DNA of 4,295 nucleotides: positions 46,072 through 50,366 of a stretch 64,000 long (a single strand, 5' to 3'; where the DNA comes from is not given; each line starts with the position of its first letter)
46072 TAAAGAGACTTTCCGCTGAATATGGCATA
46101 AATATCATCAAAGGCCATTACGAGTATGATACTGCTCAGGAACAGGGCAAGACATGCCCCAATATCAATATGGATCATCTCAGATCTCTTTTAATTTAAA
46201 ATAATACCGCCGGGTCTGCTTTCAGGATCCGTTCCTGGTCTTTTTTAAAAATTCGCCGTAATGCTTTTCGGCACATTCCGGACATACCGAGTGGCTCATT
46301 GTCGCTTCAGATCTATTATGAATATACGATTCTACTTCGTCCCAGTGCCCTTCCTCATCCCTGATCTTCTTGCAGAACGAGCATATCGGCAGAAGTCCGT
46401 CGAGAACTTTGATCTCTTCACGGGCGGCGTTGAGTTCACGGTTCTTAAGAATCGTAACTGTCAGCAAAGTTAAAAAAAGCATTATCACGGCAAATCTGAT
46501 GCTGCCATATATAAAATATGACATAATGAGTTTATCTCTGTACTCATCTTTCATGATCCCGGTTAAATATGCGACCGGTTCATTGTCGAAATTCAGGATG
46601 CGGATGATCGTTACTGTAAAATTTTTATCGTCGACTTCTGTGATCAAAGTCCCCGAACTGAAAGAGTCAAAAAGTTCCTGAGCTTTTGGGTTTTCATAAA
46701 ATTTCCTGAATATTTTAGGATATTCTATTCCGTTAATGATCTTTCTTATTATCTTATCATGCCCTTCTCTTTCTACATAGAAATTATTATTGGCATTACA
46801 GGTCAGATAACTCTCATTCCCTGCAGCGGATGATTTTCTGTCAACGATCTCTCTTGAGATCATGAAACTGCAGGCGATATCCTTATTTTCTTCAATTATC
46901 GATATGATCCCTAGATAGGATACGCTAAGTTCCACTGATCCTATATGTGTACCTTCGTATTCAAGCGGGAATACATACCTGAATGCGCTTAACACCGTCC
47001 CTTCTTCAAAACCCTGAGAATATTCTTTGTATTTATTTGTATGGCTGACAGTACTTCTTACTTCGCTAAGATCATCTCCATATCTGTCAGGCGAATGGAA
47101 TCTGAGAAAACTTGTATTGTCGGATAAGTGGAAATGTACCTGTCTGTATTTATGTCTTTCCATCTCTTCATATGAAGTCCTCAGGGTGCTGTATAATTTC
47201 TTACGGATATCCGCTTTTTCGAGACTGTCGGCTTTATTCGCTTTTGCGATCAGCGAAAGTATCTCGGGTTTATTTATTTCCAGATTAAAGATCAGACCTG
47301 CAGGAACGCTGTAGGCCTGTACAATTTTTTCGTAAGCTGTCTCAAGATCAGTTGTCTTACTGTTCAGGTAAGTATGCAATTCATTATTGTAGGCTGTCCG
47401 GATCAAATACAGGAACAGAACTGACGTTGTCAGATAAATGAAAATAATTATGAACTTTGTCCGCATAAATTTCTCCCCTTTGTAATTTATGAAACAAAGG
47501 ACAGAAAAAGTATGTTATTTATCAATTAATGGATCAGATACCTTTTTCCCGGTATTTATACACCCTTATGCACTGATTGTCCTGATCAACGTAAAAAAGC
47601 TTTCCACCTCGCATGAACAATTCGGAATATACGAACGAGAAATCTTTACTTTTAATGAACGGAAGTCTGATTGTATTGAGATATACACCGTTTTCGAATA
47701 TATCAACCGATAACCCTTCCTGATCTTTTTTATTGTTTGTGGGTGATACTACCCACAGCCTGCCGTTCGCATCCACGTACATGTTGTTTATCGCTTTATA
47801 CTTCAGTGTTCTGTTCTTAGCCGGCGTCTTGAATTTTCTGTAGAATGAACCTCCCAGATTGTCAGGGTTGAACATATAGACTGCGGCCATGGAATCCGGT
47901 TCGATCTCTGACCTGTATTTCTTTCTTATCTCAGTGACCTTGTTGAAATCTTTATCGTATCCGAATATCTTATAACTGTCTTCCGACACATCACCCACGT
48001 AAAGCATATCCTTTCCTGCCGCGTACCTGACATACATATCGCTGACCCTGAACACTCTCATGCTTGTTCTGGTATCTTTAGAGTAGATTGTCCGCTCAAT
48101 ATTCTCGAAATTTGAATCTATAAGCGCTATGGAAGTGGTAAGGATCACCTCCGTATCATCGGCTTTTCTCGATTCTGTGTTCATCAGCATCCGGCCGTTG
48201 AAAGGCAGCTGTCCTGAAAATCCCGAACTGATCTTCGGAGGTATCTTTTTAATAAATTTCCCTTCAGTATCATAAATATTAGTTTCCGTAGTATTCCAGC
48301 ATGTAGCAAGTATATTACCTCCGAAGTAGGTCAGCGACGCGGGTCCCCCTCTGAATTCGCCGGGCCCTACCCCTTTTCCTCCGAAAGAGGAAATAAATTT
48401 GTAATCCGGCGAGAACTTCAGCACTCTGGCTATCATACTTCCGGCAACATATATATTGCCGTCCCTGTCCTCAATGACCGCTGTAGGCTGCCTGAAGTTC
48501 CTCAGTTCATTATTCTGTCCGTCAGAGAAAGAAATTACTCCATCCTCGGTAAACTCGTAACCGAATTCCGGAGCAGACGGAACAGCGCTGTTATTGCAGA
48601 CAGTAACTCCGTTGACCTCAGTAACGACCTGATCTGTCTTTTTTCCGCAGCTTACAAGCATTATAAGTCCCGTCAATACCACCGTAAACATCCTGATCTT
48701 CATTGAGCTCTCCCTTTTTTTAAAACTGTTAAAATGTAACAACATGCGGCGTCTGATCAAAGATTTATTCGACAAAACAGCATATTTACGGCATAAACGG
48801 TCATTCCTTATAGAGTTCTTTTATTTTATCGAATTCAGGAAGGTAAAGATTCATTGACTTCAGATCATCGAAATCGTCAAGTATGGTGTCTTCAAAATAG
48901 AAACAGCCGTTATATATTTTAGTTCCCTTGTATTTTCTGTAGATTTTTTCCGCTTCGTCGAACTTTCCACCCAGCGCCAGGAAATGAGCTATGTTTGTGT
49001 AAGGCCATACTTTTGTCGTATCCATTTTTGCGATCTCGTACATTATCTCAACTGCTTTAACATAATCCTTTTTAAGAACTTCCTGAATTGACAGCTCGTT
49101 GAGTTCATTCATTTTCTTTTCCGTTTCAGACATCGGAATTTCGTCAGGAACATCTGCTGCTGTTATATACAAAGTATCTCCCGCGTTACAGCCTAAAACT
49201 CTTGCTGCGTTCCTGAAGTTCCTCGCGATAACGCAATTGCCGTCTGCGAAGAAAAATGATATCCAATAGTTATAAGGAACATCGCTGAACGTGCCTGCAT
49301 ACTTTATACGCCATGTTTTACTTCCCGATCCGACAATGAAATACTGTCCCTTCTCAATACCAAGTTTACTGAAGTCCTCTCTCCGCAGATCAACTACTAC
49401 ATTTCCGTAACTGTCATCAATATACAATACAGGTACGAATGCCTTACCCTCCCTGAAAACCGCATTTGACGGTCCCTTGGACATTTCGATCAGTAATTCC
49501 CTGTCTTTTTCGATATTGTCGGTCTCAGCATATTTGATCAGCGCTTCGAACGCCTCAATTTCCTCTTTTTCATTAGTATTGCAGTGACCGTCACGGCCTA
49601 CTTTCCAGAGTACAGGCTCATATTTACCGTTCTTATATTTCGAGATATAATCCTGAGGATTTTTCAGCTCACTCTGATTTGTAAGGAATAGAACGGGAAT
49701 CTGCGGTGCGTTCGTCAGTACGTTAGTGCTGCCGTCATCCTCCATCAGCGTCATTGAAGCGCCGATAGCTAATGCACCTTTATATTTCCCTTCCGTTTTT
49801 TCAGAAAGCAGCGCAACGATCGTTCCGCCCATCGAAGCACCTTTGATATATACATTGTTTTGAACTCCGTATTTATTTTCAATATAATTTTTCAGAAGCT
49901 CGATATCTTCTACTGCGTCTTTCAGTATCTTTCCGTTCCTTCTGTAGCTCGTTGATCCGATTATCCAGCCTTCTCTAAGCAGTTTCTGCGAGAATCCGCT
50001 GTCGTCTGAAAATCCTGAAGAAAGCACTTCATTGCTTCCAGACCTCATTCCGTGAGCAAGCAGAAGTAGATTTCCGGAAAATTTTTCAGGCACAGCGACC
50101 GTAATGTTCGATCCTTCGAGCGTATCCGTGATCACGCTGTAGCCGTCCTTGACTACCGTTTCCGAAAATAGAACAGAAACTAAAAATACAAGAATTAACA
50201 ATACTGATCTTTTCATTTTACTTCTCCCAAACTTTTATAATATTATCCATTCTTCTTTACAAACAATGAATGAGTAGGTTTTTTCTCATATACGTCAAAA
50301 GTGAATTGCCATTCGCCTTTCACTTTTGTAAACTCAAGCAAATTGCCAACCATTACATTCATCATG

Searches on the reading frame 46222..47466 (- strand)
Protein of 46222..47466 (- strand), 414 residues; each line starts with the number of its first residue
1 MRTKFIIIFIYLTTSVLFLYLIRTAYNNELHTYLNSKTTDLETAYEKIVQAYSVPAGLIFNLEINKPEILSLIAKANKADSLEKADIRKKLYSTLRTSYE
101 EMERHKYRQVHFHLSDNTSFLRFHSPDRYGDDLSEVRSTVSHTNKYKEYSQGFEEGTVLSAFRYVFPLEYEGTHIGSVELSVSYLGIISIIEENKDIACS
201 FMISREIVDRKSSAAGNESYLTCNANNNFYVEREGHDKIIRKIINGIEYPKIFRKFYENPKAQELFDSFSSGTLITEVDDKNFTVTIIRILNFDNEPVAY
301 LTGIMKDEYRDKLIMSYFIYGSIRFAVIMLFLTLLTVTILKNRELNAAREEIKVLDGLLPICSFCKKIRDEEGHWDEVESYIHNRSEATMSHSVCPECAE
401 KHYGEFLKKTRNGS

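Call 62: search_protein_families(library=pfam, proteins=[window:46222-47466:-], max_evalue=0.00001)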
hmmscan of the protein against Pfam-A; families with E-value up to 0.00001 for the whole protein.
window:46222-47466:- (414 aa): 1 family
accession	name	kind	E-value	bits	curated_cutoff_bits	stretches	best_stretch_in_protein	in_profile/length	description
PF14827.12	dCache_3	-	4.6e-14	53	25.7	1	84-301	44-229/239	Double sensory domain of two-component sensor kinase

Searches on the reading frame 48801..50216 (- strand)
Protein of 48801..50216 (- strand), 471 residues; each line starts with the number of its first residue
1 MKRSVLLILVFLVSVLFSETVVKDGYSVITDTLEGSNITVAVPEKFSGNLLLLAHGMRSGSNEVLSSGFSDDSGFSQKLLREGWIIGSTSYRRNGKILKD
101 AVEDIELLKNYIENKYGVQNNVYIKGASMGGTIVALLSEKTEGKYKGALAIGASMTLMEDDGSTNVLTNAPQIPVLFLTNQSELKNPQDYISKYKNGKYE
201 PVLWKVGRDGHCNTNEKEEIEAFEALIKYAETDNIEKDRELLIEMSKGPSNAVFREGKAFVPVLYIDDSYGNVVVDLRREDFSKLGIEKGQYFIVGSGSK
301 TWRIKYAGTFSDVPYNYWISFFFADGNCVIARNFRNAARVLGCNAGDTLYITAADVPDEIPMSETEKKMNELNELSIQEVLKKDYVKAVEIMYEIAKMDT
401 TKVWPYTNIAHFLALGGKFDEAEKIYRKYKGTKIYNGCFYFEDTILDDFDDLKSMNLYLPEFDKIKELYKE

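Call 63: search_protein_families(library=pfam, proteins=[window:48801-50216:-], max_evalue=0.00001)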
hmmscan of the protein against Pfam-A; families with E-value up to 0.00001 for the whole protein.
window:48801-50216:- (471 aa): 1 family
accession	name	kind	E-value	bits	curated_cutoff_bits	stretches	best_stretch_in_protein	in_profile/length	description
PF20257.3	SAM_HAT_C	-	2.1e-09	38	25.5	1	263-349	3-83/84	SAM hydroxide adenosyltransferase C-terminal domain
